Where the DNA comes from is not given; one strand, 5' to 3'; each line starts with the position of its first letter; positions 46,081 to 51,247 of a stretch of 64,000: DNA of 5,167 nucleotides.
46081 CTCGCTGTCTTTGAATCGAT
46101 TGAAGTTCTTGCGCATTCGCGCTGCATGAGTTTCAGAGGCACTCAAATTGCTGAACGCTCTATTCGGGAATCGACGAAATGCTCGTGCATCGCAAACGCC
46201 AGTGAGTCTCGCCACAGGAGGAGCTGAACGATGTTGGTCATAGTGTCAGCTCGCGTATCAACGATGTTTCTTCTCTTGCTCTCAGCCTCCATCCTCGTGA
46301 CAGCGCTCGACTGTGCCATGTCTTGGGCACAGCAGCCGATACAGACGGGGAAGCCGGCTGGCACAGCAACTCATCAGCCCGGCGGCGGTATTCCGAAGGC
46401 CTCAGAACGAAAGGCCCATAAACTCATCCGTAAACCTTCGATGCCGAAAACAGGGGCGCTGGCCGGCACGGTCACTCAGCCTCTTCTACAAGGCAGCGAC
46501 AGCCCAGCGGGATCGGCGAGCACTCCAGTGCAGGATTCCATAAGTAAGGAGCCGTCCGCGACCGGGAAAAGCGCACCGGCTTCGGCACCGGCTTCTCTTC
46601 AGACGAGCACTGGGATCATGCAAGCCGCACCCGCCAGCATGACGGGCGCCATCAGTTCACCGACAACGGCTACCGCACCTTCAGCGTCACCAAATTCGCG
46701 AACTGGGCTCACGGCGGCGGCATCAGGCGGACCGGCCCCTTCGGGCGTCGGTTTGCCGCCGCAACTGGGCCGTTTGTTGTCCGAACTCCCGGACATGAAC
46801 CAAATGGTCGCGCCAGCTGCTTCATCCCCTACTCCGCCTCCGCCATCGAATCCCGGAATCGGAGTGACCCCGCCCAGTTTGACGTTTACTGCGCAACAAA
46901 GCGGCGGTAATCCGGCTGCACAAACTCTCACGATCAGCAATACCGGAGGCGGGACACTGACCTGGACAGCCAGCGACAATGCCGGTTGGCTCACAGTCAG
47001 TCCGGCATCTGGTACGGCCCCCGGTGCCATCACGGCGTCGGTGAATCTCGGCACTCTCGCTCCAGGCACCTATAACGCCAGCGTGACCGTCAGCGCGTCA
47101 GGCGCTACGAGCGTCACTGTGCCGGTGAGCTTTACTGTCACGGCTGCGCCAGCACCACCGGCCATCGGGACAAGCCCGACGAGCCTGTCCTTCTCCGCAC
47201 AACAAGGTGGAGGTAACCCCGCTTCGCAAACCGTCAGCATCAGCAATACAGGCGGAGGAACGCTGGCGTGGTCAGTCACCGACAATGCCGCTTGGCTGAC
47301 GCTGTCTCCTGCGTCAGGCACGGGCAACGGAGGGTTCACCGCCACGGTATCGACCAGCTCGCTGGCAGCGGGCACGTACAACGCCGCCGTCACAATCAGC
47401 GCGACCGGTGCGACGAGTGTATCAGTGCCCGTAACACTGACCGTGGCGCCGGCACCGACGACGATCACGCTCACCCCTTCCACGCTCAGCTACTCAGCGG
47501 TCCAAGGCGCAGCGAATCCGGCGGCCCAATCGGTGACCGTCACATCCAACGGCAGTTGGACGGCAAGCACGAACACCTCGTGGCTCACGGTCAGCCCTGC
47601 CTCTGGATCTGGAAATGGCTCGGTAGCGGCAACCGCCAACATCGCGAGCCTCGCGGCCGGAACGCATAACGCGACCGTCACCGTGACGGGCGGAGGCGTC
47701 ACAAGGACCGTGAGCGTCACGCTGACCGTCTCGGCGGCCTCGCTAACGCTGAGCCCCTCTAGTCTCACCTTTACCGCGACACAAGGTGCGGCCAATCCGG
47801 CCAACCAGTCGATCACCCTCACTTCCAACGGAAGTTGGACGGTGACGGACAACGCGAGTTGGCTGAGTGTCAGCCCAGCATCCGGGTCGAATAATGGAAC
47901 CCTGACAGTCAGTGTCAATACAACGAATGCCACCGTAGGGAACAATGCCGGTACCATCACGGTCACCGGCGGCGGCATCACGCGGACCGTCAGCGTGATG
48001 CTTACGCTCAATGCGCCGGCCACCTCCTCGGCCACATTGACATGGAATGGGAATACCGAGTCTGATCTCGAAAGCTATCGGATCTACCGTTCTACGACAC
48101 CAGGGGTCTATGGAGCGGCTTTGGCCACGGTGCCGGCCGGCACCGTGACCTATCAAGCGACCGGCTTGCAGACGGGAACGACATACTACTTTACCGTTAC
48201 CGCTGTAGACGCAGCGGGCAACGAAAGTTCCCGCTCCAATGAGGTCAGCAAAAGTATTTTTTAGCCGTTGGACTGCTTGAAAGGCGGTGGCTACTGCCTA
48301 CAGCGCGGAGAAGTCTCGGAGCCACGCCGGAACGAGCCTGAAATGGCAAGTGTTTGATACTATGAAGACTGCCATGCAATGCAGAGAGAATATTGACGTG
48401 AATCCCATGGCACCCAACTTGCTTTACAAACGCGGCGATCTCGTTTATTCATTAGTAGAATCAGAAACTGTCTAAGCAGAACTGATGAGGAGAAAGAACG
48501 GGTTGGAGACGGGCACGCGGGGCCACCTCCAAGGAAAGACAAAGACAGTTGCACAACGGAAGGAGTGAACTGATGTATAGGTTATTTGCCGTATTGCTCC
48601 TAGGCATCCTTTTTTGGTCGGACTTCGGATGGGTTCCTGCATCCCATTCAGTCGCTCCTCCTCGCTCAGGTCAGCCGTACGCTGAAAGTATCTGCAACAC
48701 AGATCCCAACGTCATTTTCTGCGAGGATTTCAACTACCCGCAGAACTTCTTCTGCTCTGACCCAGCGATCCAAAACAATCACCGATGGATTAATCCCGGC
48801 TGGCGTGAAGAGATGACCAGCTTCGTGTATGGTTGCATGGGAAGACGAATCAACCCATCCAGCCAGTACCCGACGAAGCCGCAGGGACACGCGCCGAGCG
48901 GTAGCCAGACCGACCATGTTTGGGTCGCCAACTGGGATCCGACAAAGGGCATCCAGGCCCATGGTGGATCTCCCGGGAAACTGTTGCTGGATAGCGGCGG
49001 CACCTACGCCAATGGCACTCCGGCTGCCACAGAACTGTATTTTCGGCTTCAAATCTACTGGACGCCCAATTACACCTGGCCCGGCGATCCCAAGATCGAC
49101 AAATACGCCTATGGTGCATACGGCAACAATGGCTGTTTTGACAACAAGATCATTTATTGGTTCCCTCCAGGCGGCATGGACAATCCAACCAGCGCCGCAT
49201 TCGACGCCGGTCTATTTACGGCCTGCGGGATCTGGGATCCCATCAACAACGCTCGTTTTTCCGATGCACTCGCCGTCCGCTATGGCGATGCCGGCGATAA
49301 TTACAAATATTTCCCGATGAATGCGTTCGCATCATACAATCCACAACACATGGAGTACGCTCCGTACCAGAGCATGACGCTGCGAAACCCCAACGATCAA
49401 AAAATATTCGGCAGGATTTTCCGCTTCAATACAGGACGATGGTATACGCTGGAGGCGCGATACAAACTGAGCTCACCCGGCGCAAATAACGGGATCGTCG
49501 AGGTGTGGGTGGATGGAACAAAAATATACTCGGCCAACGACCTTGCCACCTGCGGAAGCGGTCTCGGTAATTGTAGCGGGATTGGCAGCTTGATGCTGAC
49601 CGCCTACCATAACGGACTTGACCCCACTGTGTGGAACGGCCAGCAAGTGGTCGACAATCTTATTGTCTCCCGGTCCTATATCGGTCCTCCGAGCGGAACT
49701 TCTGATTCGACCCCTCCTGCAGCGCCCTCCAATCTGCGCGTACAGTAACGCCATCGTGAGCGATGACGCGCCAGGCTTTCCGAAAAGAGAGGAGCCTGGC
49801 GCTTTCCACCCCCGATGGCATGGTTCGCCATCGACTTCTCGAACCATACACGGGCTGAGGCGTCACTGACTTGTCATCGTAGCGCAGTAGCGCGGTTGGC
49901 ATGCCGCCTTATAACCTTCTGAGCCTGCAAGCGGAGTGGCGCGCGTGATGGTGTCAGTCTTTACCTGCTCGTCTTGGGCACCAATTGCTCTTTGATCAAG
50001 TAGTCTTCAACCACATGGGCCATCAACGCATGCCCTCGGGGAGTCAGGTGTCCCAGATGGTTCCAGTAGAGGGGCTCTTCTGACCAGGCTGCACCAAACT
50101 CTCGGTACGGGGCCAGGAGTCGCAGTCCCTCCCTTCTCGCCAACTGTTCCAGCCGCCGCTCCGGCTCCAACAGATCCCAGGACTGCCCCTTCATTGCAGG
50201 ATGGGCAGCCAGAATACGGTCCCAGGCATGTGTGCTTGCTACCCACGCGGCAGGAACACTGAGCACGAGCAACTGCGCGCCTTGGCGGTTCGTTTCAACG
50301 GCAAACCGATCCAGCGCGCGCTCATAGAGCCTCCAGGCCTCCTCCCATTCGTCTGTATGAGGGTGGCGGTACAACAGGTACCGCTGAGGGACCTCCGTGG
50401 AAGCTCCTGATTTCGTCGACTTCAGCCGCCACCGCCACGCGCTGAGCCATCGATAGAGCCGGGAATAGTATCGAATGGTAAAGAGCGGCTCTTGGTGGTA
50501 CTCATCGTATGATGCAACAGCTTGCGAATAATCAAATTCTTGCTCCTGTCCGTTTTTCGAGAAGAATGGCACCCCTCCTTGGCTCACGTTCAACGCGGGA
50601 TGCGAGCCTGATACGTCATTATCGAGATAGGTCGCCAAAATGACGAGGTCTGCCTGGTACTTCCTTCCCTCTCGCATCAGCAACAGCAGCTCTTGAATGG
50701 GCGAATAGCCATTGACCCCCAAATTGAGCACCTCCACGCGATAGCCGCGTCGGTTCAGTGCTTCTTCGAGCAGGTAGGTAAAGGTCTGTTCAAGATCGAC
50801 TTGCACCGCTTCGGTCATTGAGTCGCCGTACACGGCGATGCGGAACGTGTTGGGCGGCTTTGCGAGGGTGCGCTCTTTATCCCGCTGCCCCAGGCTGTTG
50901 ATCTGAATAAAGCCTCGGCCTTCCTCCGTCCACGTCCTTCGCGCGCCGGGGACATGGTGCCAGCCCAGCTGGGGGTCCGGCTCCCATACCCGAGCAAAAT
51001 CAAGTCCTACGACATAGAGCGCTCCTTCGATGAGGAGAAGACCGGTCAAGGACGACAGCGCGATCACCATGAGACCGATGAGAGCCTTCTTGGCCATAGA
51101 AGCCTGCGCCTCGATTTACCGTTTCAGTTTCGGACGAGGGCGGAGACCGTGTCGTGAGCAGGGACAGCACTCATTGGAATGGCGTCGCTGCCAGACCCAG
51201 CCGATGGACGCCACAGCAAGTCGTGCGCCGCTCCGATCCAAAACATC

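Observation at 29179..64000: Candidate undescribed system: a secretin/type-IV-filament machine physically merged with glycan synthesis and glycan-binding proteins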

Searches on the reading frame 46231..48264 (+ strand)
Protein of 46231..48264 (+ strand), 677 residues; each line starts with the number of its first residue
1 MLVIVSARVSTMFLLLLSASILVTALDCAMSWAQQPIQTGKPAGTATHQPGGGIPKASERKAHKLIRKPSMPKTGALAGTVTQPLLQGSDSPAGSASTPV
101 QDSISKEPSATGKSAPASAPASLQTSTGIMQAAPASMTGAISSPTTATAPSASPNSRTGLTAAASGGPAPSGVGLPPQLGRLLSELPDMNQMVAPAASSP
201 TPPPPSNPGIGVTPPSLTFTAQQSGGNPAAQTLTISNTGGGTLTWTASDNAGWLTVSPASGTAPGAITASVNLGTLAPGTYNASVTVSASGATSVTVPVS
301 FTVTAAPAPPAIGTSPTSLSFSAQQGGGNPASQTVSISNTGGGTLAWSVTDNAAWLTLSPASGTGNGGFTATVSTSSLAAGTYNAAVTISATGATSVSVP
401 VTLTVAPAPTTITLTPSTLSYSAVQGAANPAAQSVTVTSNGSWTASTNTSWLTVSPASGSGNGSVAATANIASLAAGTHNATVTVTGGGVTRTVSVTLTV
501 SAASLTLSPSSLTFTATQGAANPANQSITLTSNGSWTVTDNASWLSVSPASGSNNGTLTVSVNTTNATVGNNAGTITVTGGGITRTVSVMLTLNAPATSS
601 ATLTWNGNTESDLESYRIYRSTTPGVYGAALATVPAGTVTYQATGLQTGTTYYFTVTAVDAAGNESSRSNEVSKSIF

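Call 4: search_protein_families(library=pfam, proteins=[window:46231-48264:+])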
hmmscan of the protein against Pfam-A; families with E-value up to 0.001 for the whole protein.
window:46231-48264:+ (677 aa): 4 families
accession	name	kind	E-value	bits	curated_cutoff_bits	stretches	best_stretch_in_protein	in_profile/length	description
PF19190.6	BACON_2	-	1.7e-44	150.1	25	4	210-298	2-92/94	Viral BACON domain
PF22076.2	Cep192_D6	-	1.4e-13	51.4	35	0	212-275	6-67/101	Cep192 domain 6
PF00041.27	fn3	-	1.4e-08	35.2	25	1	596-672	11-81/84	Fibronectin type III domain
PF13004.13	BACON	-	3.8e-07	30.4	25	0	535-589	2-58/61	Putative binding domain, N-terminal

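Call 32: search_protein_families(library=ncbifam, proteins=[window:46231-48264:+], max_evalue=0.01)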
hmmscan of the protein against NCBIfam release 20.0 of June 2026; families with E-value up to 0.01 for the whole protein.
window:46231-48264:+ (677 aa): 1 family
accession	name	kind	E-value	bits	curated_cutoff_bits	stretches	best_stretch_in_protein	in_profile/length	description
NF012200.0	choice_anch_D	domain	4e-12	46.6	45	2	206-289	13-103/108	choice-of-anchor D domain-containing protein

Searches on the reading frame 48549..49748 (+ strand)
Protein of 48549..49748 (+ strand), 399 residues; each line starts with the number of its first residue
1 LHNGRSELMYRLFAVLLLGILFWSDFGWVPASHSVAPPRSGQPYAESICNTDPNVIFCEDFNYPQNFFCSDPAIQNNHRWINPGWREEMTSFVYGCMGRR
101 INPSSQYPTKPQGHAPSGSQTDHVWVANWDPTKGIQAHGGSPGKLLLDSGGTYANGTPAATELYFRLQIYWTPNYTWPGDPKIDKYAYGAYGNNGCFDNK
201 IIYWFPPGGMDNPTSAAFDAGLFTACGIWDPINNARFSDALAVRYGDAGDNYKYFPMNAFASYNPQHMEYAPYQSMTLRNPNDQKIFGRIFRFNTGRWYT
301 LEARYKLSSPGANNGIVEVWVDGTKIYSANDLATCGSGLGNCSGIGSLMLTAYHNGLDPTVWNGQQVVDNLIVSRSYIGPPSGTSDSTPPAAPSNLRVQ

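Call 4: search_protein_families(library=pfam, proteins=[window:48549-49748:+])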
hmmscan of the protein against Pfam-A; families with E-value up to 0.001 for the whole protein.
window:48549-49748:+ (399 aa): 1 family
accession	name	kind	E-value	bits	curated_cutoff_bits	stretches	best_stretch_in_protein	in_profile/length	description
PF21294.4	Polysacc_lyase_14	-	3.9e-09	37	27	1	236-345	87-189/215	Polysaccharide lyase 14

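Call 32: search_protein_families(library=ncbifam, proteins=[window:48549-49748:+], max_evalue=0.01)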
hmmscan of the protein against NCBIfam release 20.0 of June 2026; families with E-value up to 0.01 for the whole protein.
window:48549-49748:+ (399 aa): 0 families

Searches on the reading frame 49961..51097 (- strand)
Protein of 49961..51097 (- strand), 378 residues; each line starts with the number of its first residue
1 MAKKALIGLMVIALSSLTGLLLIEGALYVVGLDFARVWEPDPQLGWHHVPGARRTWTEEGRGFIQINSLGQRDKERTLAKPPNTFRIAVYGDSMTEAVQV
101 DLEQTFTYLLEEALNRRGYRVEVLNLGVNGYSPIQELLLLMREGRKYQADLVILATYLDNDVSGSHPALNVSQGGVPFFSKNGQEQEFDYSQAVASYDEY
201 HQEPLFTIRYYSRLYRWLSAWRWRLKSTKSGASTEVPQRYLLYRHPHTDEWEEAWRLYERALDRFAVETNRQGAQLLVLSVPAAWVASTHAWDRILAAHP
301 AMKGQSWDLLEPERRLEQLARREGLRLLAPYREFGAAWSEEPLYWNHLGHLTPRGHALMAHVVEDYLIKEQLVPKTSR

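Call 4: search_protein_families(library=pfam, proteins=[window:49961-51097:-])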
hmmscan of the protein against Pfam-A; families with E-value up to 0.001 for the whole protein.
window:49961-51097:- (378 aa): 1 family
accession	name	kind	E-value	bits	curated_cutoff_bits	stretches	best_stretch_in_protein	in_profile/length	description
PF13472.12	Lipase_GDSL_2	-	2.7e-08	34.9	32.9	1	89-357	1-177/178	GDSL-like Lipase/Acylhydrolase family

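Call 9: search_protein_families(library=ncbifam, proteins=[window:49961-51097:-])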
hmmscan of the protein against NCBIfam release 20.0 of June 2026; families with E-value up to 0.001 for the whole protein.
window:49961-51097:- (378 aa): 1 family
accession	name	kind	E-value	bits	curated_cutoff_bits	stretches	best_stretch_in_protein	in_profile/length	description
NF047475.1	GDSL_LA_2490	hypoth_equivalog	0.00011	21.6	325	1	56-132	57-129/431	LA_2490 family SGNH/GDSL-type esterase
